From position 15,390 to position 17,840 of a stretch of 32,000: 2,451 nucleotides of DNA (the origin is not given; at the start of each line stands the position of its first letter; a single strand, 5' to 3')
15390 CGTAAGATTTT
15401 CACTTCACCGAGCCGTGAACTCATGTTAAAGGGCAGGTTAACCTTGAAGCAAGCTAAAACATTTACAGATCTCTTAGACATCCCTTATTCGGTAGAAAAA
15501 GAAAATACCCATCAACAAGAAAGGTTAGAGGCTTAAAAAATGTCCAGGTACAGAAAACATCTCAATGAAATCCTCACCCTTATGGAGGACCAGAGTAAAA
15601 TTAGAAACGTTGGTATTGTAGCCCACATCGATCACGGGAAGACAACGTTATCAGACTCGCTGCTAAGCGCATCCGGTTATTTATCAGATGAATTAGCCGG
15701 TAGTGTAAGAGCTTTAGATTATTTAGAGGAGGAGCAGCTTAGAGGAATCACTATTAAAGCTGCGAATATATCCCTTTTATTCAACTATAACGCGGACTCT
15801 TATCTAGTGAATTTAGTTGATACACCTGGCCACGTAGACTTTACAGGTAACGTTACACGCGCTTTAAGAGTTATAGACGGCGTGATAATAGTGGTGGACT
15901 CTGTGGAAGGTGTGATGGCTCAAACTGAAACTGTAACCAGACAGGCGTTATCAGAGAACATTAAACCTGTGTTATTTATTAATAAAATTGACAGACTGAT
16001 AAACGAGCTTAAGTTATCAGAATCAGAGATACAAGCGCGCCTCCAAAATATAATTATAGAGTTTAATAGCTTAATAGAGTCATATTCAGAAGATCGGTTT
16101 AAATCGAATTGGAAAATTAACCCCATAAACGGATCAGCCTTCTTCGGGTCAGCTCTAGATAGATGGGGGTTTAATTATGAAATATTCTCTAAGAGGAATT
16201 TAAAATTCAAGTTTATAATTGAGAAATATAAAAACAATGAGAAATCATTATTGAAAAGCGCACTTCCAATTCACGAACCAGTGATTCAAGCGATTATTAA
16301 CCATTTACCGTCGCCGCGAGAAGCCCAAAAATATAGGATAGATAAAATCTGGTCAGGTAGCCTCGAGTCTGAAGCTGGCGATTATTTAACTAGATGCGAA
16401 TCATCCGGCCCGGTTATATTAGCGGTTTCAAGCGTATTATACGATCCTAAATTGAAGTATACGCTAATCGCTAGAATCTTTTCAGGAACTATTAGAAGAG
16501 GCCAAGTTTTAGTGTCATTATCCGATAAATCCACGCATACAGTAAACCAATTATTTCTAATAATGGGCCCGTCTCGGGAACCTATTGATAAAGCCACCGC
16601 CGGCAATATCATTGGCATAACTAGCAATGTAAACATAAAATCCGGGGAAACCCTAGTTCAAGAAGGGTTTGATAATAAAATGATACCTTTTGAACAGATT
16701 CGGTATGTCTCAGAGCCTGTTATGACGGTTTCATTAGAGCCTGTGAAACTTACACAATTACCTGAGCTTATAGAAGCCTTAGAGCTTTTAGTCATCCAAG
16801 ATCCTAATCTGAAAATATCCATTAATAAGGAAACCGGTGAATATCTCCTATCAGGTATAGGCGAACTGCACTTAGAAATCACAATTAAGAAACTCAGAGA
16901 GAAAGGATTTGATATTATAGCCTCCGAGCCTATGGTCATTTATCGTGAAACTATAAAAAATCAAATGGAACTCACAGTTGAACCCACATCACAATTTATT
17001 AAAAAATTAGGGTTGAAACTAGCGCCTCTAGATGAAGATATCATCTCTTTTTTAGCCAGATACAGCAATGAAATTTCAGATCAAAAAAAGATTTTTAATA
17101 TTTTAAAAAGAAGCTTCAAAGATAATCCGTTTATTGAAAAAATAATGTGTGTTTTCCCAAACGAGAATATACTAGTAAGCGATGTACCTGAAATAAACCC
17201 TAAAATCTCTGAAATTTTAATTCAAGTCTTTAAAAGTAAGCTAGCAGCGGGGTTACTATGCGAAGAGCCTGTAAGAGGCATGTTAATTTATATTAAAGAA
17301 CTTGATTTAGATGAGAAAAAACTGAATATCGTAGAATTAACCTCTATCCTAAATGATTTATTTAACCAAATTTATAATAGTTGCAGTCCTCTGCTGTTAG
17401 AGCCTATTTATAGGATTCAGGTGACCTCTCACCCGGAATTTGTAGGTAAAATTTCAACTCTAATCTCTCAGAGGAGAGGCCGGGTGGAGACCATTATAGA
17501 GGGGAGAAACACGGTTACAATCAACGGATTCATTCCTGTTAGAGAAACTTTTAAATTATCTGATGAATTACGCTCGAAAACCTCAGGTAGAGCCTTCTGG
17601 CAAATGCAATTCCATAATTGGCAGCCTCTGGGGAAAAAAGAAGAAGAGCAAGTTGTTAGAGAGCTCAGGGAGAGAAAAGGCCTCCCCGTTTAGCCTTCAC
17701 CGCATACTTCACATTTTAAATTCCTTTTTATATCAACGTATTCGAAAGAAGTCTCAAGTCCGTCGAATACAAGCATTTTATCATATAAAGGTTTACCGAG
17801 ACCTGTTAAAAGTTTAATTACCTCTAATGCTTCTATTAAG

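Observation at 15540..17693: EF-2 paralog with intact GTPase motifs but no diphthamide loop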

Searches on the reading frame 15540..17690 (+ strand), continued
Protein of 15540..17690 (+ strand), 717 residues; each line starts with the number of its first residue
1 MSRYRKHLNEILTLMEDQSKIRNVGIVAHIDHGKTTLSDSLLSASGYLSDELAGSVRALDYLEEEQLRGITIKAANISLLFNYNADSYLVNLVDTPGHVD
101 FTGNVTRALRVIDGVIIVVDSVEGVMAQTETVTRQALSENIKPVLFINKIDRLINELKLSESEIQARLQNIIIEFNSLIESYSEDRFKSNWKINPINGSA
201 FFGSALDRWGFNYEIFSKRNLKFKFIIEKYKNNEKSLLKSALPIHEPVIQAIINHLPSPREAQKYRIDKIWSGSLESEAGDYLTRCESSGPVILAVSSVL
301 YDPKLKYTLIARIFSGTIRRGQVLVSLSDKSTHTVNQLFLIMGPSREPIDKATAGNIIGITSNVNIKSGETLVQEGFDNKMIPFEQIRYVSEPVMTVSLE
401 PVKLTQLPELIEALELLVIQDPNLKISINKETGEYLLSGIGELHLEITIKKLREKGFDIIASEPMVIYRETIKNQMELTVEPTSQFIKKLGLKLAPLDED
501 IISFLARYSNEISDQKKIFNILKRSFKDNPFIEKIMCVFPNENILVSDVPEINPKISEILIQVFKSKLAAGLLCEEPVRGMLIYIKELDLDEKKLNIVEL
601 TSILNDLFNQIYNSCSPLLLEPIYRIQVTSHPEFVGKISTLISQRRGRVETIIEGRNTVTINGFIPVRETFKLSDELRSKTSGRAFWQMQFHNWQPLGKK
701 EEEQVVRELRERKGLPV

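Call 75: search_protein_families(library=pfam, proteins=[L003:2190-3227:+, L003:3208-4773:+, L003:5252-5815:-, L003:5805-6635:-, L003:6638-7810:-, L003:10515-11000:-, L003:11420-12604:+, L003:13763-15013:-, L003:15023-15988:-, L003:16275-16946:-], max_evalue=0.001)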
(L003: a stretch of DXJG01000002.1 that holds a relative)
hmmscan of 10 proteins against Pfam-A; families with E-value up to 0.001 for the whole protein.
L003:2190-3227:+ (346 aa): 2 families
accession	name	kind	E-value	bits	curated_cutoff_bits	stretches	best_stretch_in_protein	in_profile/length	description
PF00382.24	TFIIB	-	1.1e-07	32.3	23.6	0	118-190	7-77/92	Transcription factor TFIIB repeat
PF08271.17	Zn_Ribbon_TF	-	7.6e-05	22.6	29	1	8-42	3-40/43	TFIIB zinc-binding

L003:3208-4773:+ (522 aa): 1 family
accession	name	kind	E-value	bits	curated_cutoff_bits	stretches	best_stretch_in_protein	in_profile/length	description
PF00437.27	T2SSE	-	2e-15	56.8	24.9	1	184-365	85-254/370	Type II/IV secretion system protein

L003:5252-5815:- (187 aa): 1 family
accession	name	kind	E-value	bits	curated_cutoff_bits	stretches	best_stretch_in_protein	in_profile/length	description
PF01558.24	POR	-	8.3e-33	114.4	27.4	1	11-173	1-172/173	Pyruvate ferredoxin/flavodoxin oxidoreductase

L003:5805-6635:- (276 aa): 1 family
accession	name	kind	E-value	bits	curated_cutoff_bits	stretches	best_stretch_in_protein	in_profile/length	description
PF02775.26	TPP_enzyme_C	-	1.4e-33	116.3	21.9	1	63-201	20-151/151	Thiamine pyrophosphate enzyme, C-terminal TPP binding domain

L003:6638-7810:- (390 aa): 3 families
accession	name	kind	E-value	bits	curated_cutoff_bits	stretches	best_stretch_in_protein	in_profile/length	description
PF01855.24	POR_N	-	2.1e-72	244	27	1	23-257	1-229/231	Pyruvate flavodoxin/ferredoxin oxidoreductase, thiamine diP-bdg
PF17147.9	PFOR_II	-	9.6e-21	74.5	27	1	282-377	1-102/102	Pyruvate:ferredoxin oxidoreductase core domain II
PF02780.25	Transketolase_C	-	8.2e-07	29.4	25.9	1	280-340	8-68/124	Transketolase, C-terminal domain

L003:10515-11000:- (161 aa): 10 families
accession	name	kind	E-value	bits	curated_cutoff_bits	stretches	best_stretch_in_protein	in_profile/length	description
PF01037.27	AsnC_trans_reg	-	1.4e-20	73.4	25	1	85-152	6-73/73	Lrp/AsnC ligand binding domain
PF13412.12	HTH_24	-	2e-17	62.9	21.9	1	7-54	1-48/48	Winged helix-turn-helix DNA-binding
PF13404.12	HTH_AsnC-type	-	4.9e-12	45.9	27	1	7-48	1-42/42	AsnC-type helix-turn-helix domain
PF01047.28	MarR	-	4e-06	27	24.6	1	11-54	5-48/59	MarR family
PF01978.25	TrmB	-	1.4e-05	25.3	25.6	1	3-54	2-53/68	Sugar-specific transcriptional regulator TrmB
PF22482.2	AsnC_trans_reg_3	-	7.2e-05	23.3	24.4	1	91-156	25-89/95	PF0864 C-terminal dimeric alpha+beta barrel domain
PF22451.2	NirdL-like_HTH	-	0.00036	20.5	27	0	11-53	1-46/47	Siroheme decarboxylase NirDL-like HTH domain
PF25212.1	HVO_A0114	-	0.00042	20.5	27.6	1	7-54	20-67/84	HVO_A0114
PF13545.12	HTH_Crp_2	-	0.00049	20.4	27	0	21-65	20-67/70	Crp-like helix-turn-helix domain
PF12802.13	MarR_2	-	0.00078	20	27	0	14-53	10-50/61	MarR family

L003:11420-12604:+ (395 aa): 6 families
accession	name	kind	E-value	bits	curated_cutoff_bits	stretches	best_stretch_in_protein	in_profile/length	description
PF22703.2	Cdc6_lid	-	7.9e-24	83.8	27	1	219-284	1-67/68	Cdc6 AAA+ ATPase-type lid domain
PF09079.17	Cdc6_C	-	1.2e-22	80.1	25.1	1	297-383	4-90/96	CDC6, C terminal winged helix domain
PF13401.12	AAA_22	-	1.9e-08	35.1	27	1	59-178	8-114/130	AAA domain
PF13191.12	AAA_16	-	7.1e-06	27.1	32.6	1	31-171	2-160/167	AAA ATPase domain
PF00004.35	AAA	-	0.00064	20.6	21.2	0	59-200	1-119/131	ATPase family associated with various cellular activities (AAA)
PF17856.7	TIP49_C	-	0.00093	19.7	24.5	0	221-284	1-61/66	TIP49 AAA-lid domain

L003:13763-15013:- (416 aa): 12 families
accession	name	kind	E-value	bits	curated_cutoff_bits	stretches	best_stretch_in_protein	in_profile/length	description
PF00004.35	AAA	-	7.6e-18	65.7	21.2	1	41-150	1-123/131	ATPase family associated with various cellular activities (AAA)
PF21960.2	RCF1-5-like_lid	-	1.2e-10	41.6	27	1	166-206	1-42/43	RCF1/5-like, AAA+ ATPase lid domain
PF25361.1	AAA_lid_RFC1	-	1.7e-06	27.8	34.9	1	166-215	6-55/59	RFC1-like, AAA+ ATPase lid domain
PF13401.12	AAA_22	-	6.6e-06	26.9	27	1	41-85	8-55/130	AAA domain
PF06068.19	TIP49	-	2.1e-05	24.3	23.8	1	21-70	33-84/347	TIP49 P-loop domain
PF07728.20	AAA_5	-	4.2e-05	24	22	1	41-108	2-77/139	AAA domain (dynein-related subfamily)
PF08519.17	RFC1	-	4.6e-05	24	23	1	284-372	1-87/158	Replication factor RFC1 C terminal domain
PF05496.18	RuvB_N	-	0.0002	21.6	27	1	39-110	34-97/159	Holliday junction DNA helicase RuvB P-loop domain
PF13191.12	AAA_16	-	0.00039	21.4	32.6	0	27-72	12-61/167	AAA ATPase domain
PF03215.21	Rad17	-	0.00066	20.1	23.8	0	4-70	8-77/186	Rad17 P-loop domain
PF12775.13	AAA_7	-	0.00066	19.7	25.8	0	15-82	10-80/181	P-loop containing dynein motor region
PF12774.13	AAA_6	-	0.00082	18.9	25.2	0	43-83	37-77/327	Hydrolytic ATP binding site of dynein motor region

L003:15023-15988:- (321 aa): 15 families
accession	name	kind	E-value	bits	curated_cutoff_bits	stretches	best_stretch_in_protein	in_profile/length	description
PF08542.16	Rep_fac_C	-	1.7e-25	89.7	23.6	1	225-309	2-87/88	Replication factor C C-terminal domain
PF00004.35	AAA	-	1.4e-14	55.1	21.2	1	39-158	1-130/131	ATPase family associated with various cellular activities (AAA)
PF13177.12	DNA_pol3_delta2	-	1.9e-11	44.7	27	1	80-159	83-160/161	DNA polymerase III, delta subunit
PF21960.2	RCF1-5-like_lid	-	2.6e-08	34.1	27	1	167-206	2-42/43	RCF1/5-like, AAA+ ATPase lid domain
PF03215.21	Rad17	-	3e-06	27.8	23.8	1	4-66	8-75/186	Rad17 P-loop domain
PF05496.18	RuvB_N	-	5.4e-06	26.7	27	1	10-60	2-57/159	Holliday junction DNA helicase RuvB P-loop domain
PF13173.12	AAA_14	-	1e-05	26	27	1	39-135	5-95/129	AAA domain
PF25361.1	AAA_lid_RFC1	-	1e-05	25.4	34.9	1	162-216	2-56/59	RFC1-like, AAA+ ATPase lid domain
PF13401.12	AAA_22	-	2.4e-05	25.1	27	0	77-130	65-113/130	AAA domain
PF16193.11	AAA_assoc_2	-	2.7e-05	24.8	34.3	1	174-214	2-48/81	AAA C-terminal domain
PF13191.12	AAA_16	-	8.2e-05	23.6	32.6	0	22-128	7-124/167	AAA ATPase domain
PF25199.1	nSTAND_NTPase5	-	0.00011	22.5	34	1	22-138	27-133/145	Novel STAND NTPase 5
PF20030.5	bpMoxR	-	0.00031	20.3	27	1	15-66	12-61/205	MoxR domain in the MoxR-vWA-beta-propeller ternary systems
PF07726.17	AAA_3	-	0.00032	21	27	1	38-128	1-90/131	ATPase family associated with various cellular activities (AAA)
PF04851.21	ResIII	-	0.00052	20.4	22.5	0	20-70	8-57/164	Type III restriction enzyme, res subunit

L003:16275-16946:- (223 aa): 8 families
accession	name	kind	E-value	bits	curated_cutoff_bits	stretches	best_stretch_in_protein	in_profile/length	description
PF03807.23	F420_oxidored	-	3.9e-18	66.3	21.6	1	3-101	1-93/94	NADP oxidoreductase coenzyme F420-dependent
PF03446.21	NAD_binding_2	-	1.1e-06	29.2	21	1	4-99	2-92/161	NAD binding domain of 6-phosphogluconate dehydrogenase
PF02153.23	PDH_N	-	6e-06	26.3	26.5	1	17-99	3-78/154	Prephenate dehydrogenase, nucleotide-binding domain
PF00106.31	adh_short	-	3.8e-05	23.7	26.6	1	3-53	2-51/195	short chain dehydrogenase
PF01210.29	NAD_Gly3P_dh_N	-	0.00031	21.2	23.1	0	4-99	2-102/158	NAD-dependent glycerol-3-phosphate dehydrogenase N-terminus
PF08659.16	KR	-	0.00062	20.2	22.6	0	5-56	4-56/180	KR domain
PF02737.24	3HCDH_N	-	0.00075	19.9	22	1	3-65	1-62/180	3-hydroxyacyl-CoA dehydrogenase, NAD binding domain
PF07991.19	KARI_N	-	0.00077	19.5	20.6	0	3-96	6-91/165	Acetohydroxy acid isomeroreductase, NADPH-binding domain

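Call 87: predict_structure(alignment_id=A2)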
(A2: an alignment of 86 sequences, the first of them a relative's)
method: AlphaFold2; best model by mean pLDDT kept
length: 717 residues; sequences in the alignment: 86
mean_pLDDT: 82.9   pTM: 0.72
mean pLDDT of the five models: 82.9, 82.9, 81.3, 80.9, 80.7
residues with pLDDT >= 90: 271; 70-90: 352; 50-70: 64; < 50: 30
segments of 3 or more residues with pLDDT < 50: 54-74, 99-101, 387-391
pLDDT, mean of each block of 10 residues (from residue 1): 69 92 81 69 71 42 31 64 90 67 70 91 78 81 94 90 93 92 86 92 90 92 91 88 92 96 91 86 95 90 75 95 86 88 76 93 77 88 62 77 83 82 74 73 78 83 88 94 83 93 75 69 79 86 88 85 91 91 92 82 92 94 85 88 93 77 90 80 70 87 89 83
secondary structure, 60 per line:
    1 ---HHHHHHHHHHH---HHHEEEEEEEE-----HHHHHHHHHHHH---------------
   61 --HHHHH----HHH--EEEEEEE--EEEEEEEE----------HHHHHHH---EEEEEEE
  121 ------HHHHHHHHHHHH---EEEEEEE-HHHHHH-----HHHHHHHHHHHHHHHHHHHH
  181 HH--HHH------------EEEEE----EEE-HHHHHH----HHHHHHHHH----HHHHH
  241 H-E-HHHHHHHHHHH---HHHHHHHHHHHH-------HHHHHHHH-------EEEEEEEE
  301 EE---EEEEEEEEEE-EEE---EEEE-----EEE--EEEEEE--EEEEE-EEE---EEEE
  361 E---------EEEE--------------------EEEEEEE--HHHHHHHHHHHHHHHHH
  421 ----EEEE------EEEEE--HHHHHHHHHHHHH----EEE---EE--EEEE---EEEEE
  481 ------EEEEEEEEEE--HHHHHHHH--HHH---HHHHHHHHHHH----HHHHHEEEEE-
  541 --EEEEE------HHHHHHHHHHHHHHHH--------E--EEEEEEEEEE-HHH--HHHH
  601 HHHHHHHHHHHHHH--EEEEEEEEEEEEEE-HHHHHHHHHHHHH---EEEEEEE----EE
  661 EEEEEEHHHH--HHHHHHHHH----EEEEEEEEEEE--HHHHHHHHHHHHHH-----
elements in order (helices of 4 or more, strands of 3 or more residues): H4-14 E21-28 H34-45 H63-67 E77-83 E86-93 H104-110 E114-120 H127-138 E142-148 H150-155 H161-182 E200-204 E209-211 H213-218 H223-231 H236-241 H245-255 H259-270 H278-285 E293-302 E306-315 E317-319 E323-326 E332-334 E337-342 E345-349 E351-353 E357-361 E371-374 E395-401 H404-420 E425-428 E435-439 H442-454 E459-461 E469-472 E476-480 E487-496 H499-506 H515-525 H530-534 E535-539 E543-547 H554-569 E581-590 H597-614 E617-630 H632-644 E648-654 E659-666 H667-670 H673-681 E686-696 H699-712

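Call 90: fold_search(model_id=the predicted structure, library=pdb)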
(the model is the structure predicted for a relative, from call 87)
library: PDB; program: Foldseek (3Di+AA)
matches with E <= 10: 1961; with E <= 0.001: 1009
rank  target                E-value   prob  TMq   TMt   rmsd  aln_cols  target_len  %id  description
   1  6u43                  1.8e-76  1.00  0.61  0.61   9.2       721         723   36  Crystal structure of Methanoperedens nitroreducens elongation factor 2 H595N bound to GMPPCP and magnesium (triclinic cr (released 2020-03-18)
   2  8hl4_AEFG             2.1e-76  1.00  0.67  0.66   8.4       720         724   40  Cryo-EM Structures and Translocation Mechanism of Crenarchaeota Ribosome (released 2023-11-29)
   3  6q2d_C                3.2e-76  1.00  0.84  0.86   3.9       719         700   34  Crystal structure of Methanobrevibacter smithii Dph2 in complex with Methanobrevibacter smithii elongation factor 2 (released 2019-10-16)
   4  6u45_A                1.0e-75  1.00  0.62  0.61   9.1       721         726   36  Crystal structure of Methanoperedens nitroreducens elongation factor 2 bound to GMPPCP and magnesium (released 2020-03-18)
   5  6u44_A                3.1e-75  1.00  0.58  0.58  10.1       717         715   36  Crystal structure of Methanoperedens nitroreducens elongation factor 2 H595N bound to GMPPCP and magnesium (monoclinic (released 2020-03-18)
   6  5h7j_B                4.1e-75  1.00  0.81  0.83   4.3       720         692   35  Crystal structure of Elongation factor 2 (released 2018-02-21)
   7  6u45_B                5.2e-73  1.00  0.61  0.62   8.5       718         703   34  Crystal structure of Methanoperedens nitroreducens elongation factor 2 bound to GMPPCP and magnesium (released 2020-03-18)
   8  5h7j_A                1.2e-72  1.00  0.79  0.83   4.4       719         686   34  Crystal structure of Elongation factor 2 (released 2018-02-21)
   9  5h7l_A                6.6e-71  1.00  0.80  0.82   4.4       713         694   35  Complex of Elongation factor 2-50S ribosomal protein L12 (released 2018-02-21)
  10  5h7l_B                1.1e-70  1.00  0.81  0.84   4.2       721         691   35  Complex of Elongation factor 2-50S ribosomal protein L12 (released 2018-02-21)
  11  9ou7_DC               9.5e-67  1.00  0.85  0.84   4.7       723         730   36  Methanosarcina acetivorans large (50S) subunit dimer (released 2025-09-24)
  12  8hl2_AEFG             3.3e-66  1.00  0.66  0.65   9.0       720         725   40  Cryo-EM Structures and Translocation Mechanism of Crenarchaeota Ribosome (released 2023-09-20)
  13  1n0v_C                1.0e-63  1.00  0.76  0.67   5.9       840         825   25  Crystal structure of elongation factor 2 (released 2002-11-27)
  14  4v6x_Az               2.4e-62  1.00  0.69  0.59   7.8       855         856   27  Structure of the human 80S ribosome (released 2014-07-09)
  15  1zm2_A                1.7e-61  1.00  0.78  0.69   5.3       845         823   25  Structure of ADP-ribosylated eEF2 in complex with catalytic fragment of ETA (released 2005-05-24)
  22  9rvu_HE               8.4e-60  1.00  0.66  0.58   8.3       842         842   27  in situ S. pombe hibernating ribosome after 7 days of glucose depletion (released 2026-04-01)
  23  6z6m_CB               1.0e-59  1.00  0.67  0.58   8.4       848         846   28  Cryo-EM structure of human 80S ribosomes bound to EBP1, eEF2 and SERBP1 (released 2020-07-29)
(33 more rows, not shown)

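Call 102: search_protein_families(library=pfam, proteins=[P0121], max_evalue=10)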
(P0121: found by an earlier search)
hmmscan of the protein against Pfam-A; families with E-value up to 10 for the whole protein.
P0121 (720 aa): 10 families
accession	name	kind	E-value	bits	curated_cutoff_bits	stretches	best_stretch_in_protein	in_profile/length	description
PF00009.33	GTP_EFTU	-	2.5e-54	184.2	26.5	1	14-251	2-187/188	Elongation factor Tu GTP binding domain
PF00679.30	EFG_C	-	1.5e-25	89.4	27.9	1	619-704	2-88/89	Elongation factor G C-terminus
PF14492.12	EFG_III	-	4.9e-18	65.4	27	1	385-453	2-71/75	Elongation Factor G, domain III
PF03144.31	GTP_EFTU_D2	-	1.2e-16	61.3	30.3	1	302-366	3-72/73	Elongation factor Tu domain 2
PF22042.2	EF-G_D2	-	5.3e-14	52.5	27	1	287-368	3-83/84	Elongation factor G domain 2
PF03764.24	EFG_IV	-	1.6e-11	44.5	24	1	510-612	13-117/121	Elongation factor G, domain IV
PF01926.29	MMR_HSR1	-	0.0005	20.6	21.9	1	59-143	27-113/113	50S ribosome-binding GTPase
PF09439.16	SRPRB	-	0.075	12.9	25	1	25-116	13-83/178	Signal recognition particle receptor beta subunit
PF09366.15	DUF1997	-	0.17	12.4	27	1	364-407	23-62/153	Protein of unknown function (DUF1997)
PF13171.11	DUF4004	-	0.2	12.5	27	1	443-558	71-186/197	Protein of unknown function (DUF4004)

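Call 107: search_protein_families(library=ncbifam, proteins=[P0189, P0006, P0008], max_evalue=1e-100)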
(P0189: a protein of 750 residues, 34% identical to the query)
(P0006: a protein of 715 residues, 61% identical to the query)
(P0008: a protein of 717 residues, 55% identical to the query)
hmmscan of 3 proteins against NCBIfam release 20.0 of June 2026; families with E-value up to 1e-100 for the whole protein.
P0189 (750 aa): 1 family
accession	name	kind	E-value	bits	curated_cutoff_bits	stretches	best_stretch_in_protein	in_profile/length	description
TIGR00490.1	aEF-2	equivalog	3.1e-187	624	738.45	1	9-734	8-719/720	elongation factor EF-2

P0006 (715 aa): 1 family
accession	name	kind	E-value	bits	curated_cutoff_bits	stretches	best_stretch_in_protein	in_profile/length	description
TIGR00490.1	aEF-2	equivalog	7.3e-196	652.5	738.45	1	6-715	4-717/720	elongation factor EF-2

P0008 (717 aa): 1 family
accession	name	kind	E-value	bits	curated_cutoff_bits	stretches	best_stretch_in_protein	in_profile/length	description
TIGR00490.1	aEF-2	equivalog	1.1e-185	618.8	738.45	1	6-713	4-717/720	elongation factor EF-2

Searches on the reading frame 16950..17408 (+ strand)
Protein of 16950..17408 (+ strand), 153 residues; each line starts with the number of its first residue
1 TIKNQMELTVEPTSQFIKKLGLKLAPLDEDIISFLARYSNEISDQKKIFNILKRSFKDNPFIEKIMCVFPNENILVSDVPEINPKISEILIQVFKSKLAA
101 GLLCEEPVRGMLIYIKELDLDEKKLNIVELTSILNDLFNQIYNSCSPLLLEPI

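Call 102: search_protein_families(library=pfam, proteins=[window:16950-17408:+], max_evalue=10)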
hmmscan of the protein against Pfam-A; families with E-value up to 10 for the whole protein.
seq(153 aa): 2 families
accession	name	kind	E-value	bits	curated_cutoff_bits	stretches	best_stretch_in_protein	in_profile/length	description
PF04701.18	Pox_D2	-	0.018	15.7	25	1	44-140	53-123/139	Pox virus D2 protein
PF03764.24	EFG_IV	-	0.026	14.7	24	1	44-115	11-90/121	Elongation factor G, domain IV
